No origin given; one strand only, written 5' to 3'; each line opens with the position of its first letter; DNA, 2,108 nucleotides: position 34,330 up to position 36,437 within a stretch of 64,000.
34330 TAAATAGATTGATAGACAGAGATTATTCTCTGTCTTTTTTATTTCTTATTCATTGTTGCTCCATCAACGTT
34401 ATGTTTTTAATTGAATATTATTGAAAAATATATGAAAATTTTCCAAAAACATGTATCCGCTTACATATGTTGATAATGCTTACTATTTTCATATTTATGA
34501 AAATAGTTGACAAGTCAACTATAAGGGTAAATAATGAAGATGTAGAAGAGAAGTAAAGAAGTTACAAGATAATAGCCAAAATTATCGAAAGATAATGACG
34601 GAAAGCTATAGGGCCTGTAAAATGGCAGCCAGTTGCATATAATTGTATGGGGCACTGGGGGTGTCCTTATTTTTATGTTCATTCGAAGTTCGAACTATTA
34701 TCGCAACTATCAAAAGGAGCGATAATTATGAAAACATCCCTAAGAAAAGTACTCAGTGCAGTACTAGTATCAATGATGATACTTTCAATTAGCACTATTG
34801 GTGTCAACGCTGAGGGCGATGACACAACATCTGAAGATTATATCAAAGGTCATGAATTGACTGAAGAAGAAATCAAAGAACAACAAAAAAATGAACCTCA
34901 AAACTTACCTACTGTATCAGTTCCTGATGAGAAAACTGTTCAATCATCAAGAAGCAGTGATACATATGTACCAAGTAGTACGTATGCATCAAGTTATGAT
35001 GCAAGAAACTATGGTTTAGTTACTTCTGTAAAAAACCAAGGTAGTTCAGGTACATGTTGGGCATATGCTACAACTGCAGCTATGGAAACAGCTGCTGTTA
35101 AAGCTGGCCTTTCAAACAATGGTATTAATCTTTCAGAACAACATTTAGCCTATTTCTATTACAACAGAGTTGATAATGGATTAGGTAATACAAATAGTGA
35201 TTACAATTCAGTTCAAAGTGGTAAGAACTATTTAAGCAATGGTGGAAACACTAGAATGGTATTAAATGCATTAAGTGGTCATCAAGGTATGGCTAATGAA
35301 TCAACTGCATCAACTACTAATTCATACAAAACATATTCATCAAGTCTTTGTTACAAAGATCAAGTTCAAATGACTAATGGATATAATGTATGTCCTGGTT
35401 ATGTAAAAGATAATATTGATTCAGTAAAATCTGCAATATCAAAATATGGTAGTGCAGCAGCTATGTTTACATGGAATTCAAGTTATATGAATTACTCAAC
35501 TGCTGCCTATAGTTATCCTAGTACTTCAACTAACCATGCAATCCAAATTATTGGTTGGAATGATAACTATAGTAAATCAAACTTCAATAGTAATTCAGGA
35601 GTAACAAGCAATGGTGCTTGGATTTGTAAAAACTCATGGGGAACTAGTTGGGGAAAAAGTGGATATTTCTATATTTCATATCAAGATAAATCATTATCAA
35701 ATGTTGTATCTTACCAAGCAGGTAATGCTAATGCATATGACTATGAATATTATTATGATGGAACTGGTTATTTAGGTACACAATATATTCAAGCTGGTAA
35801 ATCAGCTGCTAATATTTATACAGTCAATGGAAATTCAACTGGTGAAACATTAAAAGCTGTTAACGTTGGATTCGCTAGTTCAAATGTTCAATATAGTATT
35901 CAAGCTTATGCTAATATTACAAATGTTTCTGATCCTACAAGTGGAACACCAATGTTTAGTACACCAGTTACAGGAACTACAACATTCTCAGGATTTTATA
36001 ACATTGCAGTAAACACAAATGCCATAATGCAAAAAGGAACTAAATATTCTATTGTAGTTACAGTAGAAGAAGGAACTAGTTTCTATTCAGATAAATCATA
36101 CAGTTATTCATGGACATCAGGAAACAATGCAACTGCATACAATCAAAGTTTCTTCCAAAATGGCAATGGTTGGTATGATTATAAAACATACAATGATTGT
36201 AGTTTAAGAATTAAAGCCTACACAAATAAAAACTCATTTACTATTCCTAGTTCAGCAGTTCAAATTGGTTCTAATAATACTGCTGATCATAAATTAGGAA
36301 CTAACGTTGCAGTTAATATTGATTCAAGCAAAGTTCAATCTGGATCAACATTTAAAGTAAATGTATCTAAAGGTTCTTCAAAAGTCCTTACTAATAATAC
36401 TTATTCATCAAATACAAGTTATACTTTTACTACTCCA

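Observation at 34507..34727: Candidate c-di-GMP-I (GEMM-I)-like riboswitch with terminator upstream of a wall-anchored cysteine protease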

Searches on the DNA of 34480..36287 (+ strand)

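Call 19: search_rna_families(sources=[L017, L018, L019, L020, L021], threshold=gathering, show_alignments=4)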
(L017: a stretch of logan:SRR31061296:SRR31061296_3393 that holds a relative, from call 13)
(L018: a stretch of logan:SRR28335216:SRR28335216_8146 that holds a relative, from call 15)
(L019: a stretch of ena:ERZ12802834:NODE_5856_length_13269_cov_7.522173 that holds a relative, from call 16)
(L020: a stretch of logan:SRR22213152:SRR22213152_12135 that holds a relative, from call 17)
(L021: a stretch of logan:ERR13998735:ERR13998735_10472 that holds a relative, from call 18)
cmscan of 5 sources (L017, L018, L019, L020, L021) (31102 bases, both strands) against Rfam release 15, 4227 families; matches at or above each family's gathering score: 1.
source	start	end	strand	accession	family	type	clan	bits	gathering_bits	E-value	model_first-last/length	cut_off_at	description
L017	2838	2913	+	RF01051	c-di-GMP-I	Cis-reg; riboswitch;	CL00126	59.7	35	1.7e-09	1-87/87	no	c-di-GMP-I riboswitch aptamer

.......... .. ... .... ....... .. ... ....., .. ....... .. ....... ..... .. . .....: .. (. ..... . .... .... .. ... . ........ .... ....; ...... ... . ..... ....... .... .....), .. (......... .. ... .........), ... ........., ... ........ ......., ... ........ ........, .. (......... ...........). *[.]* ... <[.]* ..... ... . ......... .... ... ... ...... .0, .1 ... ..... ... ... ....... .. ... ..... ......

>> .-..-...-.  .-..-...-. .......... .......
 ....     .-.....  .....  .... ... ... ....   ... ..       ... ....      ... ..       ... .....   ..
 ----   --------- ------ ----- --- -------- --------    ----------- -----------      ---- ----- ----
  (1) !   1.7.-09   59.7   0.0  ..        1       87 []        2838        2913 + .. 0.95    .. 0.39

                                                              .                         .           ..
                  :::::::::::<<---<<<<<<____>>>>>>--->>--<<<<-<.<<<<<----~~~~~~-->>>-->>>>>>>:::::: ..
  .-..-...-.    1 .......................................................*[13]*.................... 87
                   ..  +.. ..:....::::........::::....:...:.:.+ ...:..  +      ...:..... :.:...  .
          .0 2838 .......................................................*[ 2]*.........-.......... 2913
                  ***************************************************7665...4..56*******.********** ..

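Call 30: search_rna_families(sources=[L143, L145, L146, L147], threshold=gathering, show_alignments=0)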
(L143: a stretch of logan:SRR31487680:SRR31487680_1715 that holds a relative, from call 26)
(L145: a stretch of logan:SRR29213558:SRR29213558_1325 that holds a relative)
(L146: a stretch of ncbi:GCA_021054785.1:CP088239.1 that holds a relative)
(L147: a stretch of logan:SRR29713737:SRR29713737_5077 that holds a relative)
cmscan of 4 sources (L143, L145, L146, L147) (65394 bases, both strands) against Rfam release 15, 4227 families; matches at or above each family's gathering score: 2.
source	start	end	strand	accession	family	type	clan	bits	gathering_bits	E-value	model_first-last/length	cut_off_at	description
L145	16673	16927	+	RF00230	T-box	Cis-reg; leader;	-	118.5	93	1.3e-25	1-219/219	no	T-box leader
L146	15374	15625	+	RF00230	T-box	Cis-reg; leader;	-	117.7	93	2.1e-25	1-219/219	no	T-box leader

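Call 48: search_rna_families(source=window, start=34480, end=34760, threshold=evalue, max_evalue=10, show_alignments=0)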
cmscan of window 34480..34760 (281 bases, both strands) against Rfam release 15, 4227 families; matches with E-value up to 10: 1.
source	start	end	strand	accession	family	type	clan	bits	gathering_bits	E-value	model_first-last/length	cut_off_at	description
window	34565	34640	+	RF01051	c-di-GMP-I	Cis-reg; riboswitch;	CL00126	60.5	35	1.1e-11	1-87/87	no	c-di-GMP-I riboswitch aptamer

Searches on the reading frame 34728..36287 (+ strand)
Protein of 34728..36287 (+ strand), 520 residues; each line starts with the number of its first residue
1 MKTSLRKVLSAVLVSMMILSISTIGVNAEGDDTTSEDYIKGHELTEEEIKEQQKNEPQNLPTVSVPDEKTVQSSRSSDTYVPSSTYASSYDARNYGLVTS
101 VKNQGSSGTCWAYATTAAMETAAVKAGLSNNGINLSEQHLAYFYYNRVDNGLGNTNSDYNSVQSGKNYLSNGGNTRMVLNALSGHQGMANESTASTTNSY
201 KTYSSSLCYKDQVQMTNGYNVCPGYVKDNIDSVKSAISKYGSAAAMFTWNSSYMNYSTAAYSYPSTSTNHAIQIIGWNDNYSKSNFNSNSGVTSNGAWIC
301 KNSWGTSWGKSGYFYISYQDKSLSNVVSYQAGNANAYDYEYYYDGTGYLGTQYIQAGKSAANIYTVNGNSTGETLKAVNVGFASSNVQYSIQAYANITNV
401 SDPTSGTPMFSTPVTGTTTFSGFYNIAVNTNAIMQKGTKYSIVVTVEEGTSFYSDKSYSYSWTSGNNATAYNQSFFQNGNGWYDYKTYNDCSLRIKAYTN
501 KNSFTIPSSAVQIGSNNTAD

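Call 11: find_related_loci(query=window:34728-36287:+, collection=genome_contigs, flank=3000)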
Query window:34728-36287:+ (520 aa) in genome_contigs; peptide patterns used: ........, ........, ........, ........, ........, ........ (x = any residue, [..] = any of these).
113 stretches matched a pattern; 16 encode a relative of the query (tblastn E <= 1e-3); 16 distinct loci.
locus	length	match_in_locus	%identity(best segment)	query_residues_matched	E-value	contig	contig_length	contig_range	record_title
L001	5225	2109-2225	49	459-497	1e-6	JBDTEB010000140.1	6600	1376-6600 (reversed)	MAG: Chitinophagaceae bacterium isolate cluster2_bin.193 k127_46954, whole genome shotgun sequence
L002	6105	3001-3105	51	460-494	2e-6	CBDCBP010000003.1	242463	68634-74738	MAG: Puia sp. isolate 797718b7-0e23-4759-96b2-a664c0830df9 genome assembly, contig: contig_3, whole genome shotgun seque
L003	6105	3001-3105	51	460-494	2e-6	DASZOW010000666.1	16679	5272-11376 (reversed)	MAG TPA_asm: Puia sp. isolate SMAG_U5955 k141_377304, whole genome shotgun sequence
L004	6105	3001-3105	51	460-494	2e-6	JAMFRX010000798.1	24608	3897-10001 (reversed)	MAG: Puia dinghuensis isolate NGEE_A_bin4 k127_2030902, whole genome shotgun sequence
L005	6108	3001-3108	47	459-494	3e-6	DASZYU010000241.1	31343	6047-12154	MAG TPA_asm: Puia sp. isolate SMAG_U6218 k141_43882, whole genome shotgun sequence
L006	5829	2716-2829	47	460-497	4e-6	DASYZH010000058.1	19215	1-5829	MAG TPA_asm: Puia sp. isolate SMAG_U6357 k141_966591, whole genome shotgun sequence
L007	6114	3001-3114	47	460-497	4e-6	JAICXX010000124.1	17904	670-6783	MAG: Chitinophagaceae bacterium isolate LS_FP_2_bin.143 k141_2283765_length_17904_cov_21.5968, whole genome shotgun sequ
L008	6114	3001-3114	45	460-497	1e-5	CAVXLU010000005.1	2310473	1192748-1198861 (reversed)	MAG: uncultured Chitinophagaceae bacterium isolate MFD02581.bin.1.52 genome assembly, contig: contig_3, whole genome sho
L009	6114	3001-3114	45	460-497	1e-5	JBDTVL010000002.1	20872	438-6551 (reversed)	MAG: Flavitalea sp. isolate cluster3_bin.67 NODE_8800_length_20872_cov_4.144161, whole genome shotgun sequence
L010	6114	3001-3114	45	460-497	1e-5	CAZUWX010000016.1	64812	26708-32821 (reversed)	MAG TPA_asm: uncultured Chitinophagaceae bacterium isolate SRP344714_co1_333 genome assembly, contig: NODE_977_length_64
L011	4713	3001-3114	45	460-497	1e-5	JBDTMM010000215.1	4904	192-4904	MAG: Flavitalea sp. isolate cluster3_bin.126 NODE_98979_length_4904_cov_4.702000, whole genome shotgun sequence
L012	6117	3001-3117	44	459-497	2e-5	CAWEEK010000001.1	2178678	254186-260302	MAG: uncultured Chitinophagaceae bacterium isolate MFD04935.bin.2.103 genome assembly, contig: contig_1177, whole genome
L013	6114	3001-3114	47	460-497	2e-5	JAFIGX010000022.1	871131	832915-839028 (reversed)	MAG: Pseudobacter sp. isolate HJP_bin9 k141_208963, whole genome shotgun sequence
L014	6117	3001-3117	41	459-497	5e-5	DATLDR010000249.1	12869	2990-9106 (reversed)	MAG TPA_asm: Flavitalea sp. isolate SMAG_U14355 k141_3658899, whole genome shotgun sequence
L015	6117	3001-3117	41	459-497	6e-5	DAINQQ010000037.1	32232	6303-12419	MAG TPA_asm: Flavitalea sp. isolate CTOTU21639 NODE_205_length_32232_cov_6.031575, whole genome shotgun sequence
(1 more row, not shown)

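Call 12: find_homologous_proteins(query=window:34728-36287:+, max_evalue=0.00001)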
Query window:34728-36287:+ (520 aa): 866 proteins with E <= 0.00001 among 8000 candidates; the best 120 are listed.
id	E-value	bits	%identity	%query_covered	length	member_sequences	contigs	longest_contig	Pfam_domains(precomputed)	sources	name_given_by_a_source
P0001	0.0e+0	1124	100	100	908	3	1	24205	PF00112.30,PF07538.17,PF18560.8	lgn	-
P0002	7.1e-96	340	40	92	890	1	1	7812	PF00112.30,PF26182.1,PF21461.4,PF18560.8,PF22359.3,PF02368.25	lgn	-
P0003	9.9e-96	340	39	96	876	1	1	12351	PF00112.30,PF26182.1,PF21461.4,PF18560.8,PF22359.3,PF02368.25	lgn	-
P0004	2.7e-90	322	40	88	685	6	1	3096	PF00112.30,PF18560.8,PF25833.1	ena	-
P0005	9.5e-90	320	39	91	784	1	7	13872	PF00112.30,PF18560.8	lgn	-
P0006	4.0e-87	311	39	84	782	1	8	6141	PF00112.30,PF18560.8,PF25814.2,PF02368.25,PF26918.1,PF00041.28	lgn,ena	-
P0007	5.2e-85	304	39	84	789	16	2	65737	PF00112.30,PF26182.1,PF18560.8,PF02368.25,PF26918.1,PF00041.28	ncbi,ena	-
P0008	1.4e-82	296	39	91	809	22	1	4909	PF09479.17,PF18560.8,PF00041.28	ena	-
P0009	3.1e-82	295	38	86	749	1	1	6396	PF00112.30,PF18560.8,PF00041.28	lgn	-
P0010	5.0e-81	291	38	86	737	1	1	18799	PF00112.30,PF18560.8,PF00041.28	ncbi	-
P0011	2.3e-79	286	35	98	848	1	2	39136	PF00112.30,PF18560.8,PF21910.3,PF02368.25,PF00041.28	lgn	-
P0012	1.6e-77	280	35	89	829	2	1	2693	PF00112.30,PF26182.1,PF18560.8,PF22359.3,PF02368.25,PF26918.1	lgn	-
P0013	2.3e-76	276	36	96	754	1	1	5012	PF09479.17,PF00112.30,PF18560.8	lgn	-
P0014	5.2e-76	275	31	100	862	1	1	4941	PF00112.30,PF18560.8,PF02368.25,PF20578.5,PF26918.1,PF00041.28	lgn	-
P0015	7.0e-75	271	37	94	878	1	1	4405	PF00112.30,PF18560.8,PF21910.3,PF02368.25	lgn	-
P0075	1.0e-43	168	29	87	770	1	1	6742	PF00112.30,PF07538.17,PF18560.8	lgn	-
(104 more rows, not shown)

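Call 13: find_encoding_contigs(protein=P0001, flank=3000, max_places=4)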
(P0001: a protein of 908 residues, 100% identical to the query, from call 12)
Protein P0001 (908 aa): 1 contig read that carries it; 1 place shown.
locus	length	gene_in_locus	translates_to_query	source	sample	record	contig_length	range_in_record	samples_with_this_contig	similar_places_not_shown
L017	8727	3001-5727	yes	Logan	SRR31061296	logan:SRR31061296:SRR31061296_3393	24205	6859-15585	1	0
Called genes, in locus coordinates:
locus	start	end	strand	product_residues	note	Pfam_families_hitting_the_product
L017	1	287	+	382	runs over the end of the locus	PF09314:DUF1972, PF13439:Glyco_transf_4 (faint)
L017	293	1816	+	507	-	PF00884:Sulfatase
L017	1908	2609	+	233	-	-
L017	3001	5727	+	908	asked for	PF00112:Peptidase_C1, PF18560:Lectin_like, PF07538:ChW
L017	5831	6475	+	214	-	PF00702:Hydrolase, PF12710:HAD (weak), PF13419:HAD_2, PF13242:Hydrolase_like (weak)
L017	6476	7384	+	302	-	PF00890:FAD_binding_2 (weak), PF01266:DAO (weak), PF03486:HI0933_like (weak), PF07992:Pyr_redox_2, PF12831:FAD_oxidored (weak), PF13450:NAD_binding_8 (weak), PF13738:Pyr_redox_3, PF00070:Pyr_redox, +1 more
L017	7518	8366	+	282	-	PF03668:RapZ-like_N, PF13238:AAA_18 (faint), PF22740:PapZ_C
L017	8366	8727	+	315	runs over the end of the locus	PF10298:WhiA_N, PF14527:LAGLIDADG_WhiA, PF02650:HTH_WhiA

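Call 15: find_encoding_contigs(protein=P0003, flank=2000, max_places=2)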
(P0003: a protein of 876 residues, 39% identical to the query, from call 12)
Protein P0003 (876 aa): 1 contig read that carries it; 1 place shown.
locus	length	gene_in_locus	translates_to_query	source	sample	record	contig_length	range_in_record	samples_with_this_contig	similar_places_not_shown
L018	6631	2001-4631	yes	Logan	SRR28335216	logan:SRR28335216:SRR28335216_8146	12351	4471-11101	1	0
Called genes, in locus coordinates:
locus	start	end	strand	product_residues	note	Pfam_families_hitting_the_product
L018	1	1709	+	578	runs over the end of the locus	PF00142:Fer4_NifH (weak), PF01656:CbiA, PF02374:ArsA_ATPase, PF13614:AAA_31, PF02374:ArsA_ATPase, PF10609:ParA (weak), PF13614:AAA_31, PF01656:CbiA (weak), +11 more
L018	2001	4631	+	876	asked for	PF00112:Peptidase_C1, PF21461:HL_N-beta (faint), PF18560:Lectin_like, PF02368:Big_2, PF26182:Ig_NUP210_5th (faint), PF22359:Big-like (faint), PF02368:Big_2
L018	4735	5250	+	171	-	PF00692:dUTPase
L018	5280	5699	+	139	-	PF01230:HIT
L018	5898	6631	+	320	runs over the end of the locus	PF00108:Thiolase_N, PF08545:ACP_syn_III, PF08541:ACP_syn_III_C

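Call 16: find_encoding_contigs(protein=P0007, flank=2000, max_places=2)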
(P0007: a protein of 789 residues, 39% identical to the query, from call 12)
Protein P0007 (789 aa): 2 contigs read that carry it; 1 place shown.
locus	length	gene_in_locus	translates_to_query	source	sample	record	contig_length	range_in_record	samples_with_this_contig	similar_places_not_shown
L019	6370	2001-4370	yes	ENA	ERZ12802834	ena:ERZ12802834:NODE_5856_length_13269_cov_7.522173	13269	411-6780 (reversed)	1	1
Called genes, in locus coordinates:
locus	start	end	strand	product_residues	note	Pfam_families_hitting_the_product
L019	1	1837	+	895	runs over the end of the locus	PF00403:HMA, PF00122:E1-E2_ATPase, PF00702:Hydrolase, PF00403:HMA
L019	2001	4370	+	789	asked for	PF00112:Peptidase_C1, PF18560:Lectin_like, PF00041:fn3 (faint), PF02368:Big_2, PF26182:Ig_NUP210_5th (weak), PF26918:Ig_Eae (weak)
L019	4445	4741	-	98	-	PF01371:Trp_repressor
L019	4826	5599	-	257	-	PF02811:PHP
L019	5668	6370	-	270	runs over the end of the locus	PF00702:Hydrolase, PF08282:Hydrolase_3, PF05116:S6PP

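Call 17: find_encoding_contigs(protein=P0075, flank=2000, max_places=2)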
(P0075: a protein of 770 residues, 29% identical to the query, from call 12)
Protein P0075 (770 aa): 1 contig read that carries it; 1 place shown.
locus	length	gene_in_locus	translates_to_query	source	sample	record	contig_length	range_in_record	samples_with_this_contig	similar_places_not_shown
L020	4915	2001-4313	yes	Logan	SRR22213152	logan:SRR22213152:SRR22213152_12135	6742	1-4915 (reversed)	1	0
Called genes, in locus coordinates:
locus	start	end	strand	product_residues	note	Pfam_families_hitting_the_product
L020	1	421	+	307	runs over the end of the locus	PF01370:Epimerase, PF05368:NmrA (faint), PF13460:NAD_binding_10 (weak), PF16363:GDP_Man_Dehyd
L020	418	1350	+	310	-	PF00535:Glycos_transf_2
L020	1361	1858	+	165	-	PF04138:GtrA_DPMS_TM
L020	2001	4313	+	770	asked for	PF00112:Peptidase_C1, PF18560:Lectin_like, PF07538:ChW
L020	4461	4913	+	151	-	?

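Call 18: find_encoding_contigs(protein=P0005, flank=2000, max_places=2)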
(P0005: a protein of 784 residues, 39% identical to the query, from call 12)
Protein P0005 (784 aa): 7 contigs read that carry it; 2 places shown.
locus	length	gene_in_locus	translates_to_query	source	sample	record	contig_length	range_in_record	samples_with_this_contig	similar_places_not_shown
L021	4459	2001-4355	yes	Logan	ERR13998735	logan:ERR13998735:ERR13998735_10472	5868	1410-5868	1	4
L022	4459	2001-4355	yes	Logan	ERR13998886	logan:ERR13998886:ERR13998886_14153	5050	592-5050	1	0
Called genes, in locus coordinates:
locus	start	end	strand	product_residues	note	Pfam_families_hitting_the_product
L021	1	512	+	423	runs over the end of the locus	PF00994:MoCF_biosynth, PF18146:CinA_KH, PF02464:CinA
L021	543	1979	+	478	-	-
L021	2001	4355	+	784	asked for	PF00112:Peptidase_C1, PF18560:Lectin_like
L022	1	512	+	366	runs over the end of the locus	?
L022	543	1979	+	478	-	-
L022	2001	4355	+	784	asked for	PF00112:Peptidase_C1, PF18560:Lectin_like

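Call 26: find_encoding_contigs(protein=P0011, flank=3000, max_places=2)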
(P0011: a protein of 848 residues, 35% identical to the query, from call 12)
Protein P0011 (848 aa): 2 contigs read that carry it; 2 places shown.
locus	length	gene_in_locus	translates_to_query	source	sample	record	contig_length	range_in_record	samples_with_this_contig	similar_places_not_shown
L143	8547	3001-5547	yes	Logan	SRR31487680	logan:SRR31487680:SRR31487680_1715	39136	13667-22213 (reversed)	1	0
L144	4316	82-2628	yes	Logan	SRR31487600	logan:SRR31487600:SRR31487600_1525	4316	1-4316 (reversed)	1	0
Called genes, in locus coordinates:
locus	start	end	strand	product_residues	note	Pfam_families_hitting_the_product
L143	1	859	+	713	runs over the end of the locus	PF21910:GH85_C (faint), PF00188:CAP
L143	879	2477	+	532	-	PF21910:GH85_C (faint), PF25832:Fn3_SaeA_2nd (faint)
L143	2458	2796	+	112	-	PF00877:NLPC_P60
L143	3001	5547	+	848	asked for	PF00112:Peptidase_C1, PF18560:Lectin_like, PF00041:fn3 (faint), PF02368:Big_2, PF21910:GH85_C (faint)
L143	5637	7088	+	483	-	PF01943:Polysacc_synt, PF13440:Polysacc_synt_3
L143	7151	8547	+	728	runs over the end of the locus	-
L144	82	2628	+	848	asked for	PF00112:Peptidase_C1, PF18560:Lectin_like, PF00041:fn3 (faint), PF02368:Big_2, PF21910:GH85_C (faint)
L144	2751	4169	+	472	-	PF01943:Polysacc_synt, PF13440:Polysacc_synt_3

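Call 51: search_solved_structures(query=window:34728-36287:+, max_evalue=0.00001, show_alignments=1)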
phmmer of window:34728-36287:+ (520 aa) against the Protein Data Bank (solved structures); distinct sequences matched with E-value up to 0.00001: 146 (the best 60 are shown).
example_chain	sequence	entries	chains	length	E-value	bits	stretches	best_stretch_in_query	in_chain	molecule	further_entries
4ci7_A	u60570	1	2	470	2.9e-28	102.4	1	79-499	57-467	CELL SURFACE PROTEIN (PUTATIVE CELL SURFACE-ASSOCIATED CYSTEINE PROTEASE)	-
4d59_A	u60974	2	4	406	9.8e-28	100.7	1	89-499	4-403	CELL SURFACE PROTEIN (PUTATIVE CELL SURFACE-ASSOCIATED CYSTEINE PROTEASE)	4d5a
6y6l_A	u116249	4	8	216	4.4e-13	52.4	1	89-141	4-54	Ananain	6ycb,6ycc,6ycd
6mis_A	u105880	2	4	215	4.7e-13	52.3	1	89-317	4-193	Ananain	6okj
1by8_A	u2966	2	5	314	1.9e-12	50.3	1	71-154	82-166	PROTEIN (PROCATHEPSIN K)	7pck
6u7d_A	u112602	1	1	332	2.1e-12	50.1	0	83-128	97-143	FBSB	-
6czk_A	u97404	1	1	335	2.2e-12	50.1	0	82-141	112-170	Pro-cathepsin H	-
6yce_A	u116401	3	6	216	2.3e-12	50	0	88-128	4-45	FBSB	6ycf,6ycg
5a24_A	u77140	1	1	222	3.3e-12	49.5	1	89-317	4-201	DIONAIN-1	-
3f75_A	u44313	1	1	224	4.1e-12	49.2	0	86-141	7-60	Cathepsin L Protease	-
3qj3_A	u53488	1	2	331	4.6e-12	49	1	83-318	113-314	Cathepsin L-like protein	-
2xu1_A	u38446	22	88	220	6e-12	48.6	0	89-142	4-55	CATHEPSIN L1 | Cathepsin L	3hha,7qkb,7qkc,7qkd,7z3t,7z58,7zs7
3kse_A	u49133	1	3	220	6.3e-12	48.6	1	89-320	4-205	Cathepsin L1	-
1fh0_A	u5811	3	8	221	6.4e-12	48.5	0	213-321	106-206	CATHEPSIN V | Cathepsin L2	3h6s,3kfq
3hwn_A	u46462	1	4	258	7.3e-12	48.3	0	89-142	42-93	Cathepsin L1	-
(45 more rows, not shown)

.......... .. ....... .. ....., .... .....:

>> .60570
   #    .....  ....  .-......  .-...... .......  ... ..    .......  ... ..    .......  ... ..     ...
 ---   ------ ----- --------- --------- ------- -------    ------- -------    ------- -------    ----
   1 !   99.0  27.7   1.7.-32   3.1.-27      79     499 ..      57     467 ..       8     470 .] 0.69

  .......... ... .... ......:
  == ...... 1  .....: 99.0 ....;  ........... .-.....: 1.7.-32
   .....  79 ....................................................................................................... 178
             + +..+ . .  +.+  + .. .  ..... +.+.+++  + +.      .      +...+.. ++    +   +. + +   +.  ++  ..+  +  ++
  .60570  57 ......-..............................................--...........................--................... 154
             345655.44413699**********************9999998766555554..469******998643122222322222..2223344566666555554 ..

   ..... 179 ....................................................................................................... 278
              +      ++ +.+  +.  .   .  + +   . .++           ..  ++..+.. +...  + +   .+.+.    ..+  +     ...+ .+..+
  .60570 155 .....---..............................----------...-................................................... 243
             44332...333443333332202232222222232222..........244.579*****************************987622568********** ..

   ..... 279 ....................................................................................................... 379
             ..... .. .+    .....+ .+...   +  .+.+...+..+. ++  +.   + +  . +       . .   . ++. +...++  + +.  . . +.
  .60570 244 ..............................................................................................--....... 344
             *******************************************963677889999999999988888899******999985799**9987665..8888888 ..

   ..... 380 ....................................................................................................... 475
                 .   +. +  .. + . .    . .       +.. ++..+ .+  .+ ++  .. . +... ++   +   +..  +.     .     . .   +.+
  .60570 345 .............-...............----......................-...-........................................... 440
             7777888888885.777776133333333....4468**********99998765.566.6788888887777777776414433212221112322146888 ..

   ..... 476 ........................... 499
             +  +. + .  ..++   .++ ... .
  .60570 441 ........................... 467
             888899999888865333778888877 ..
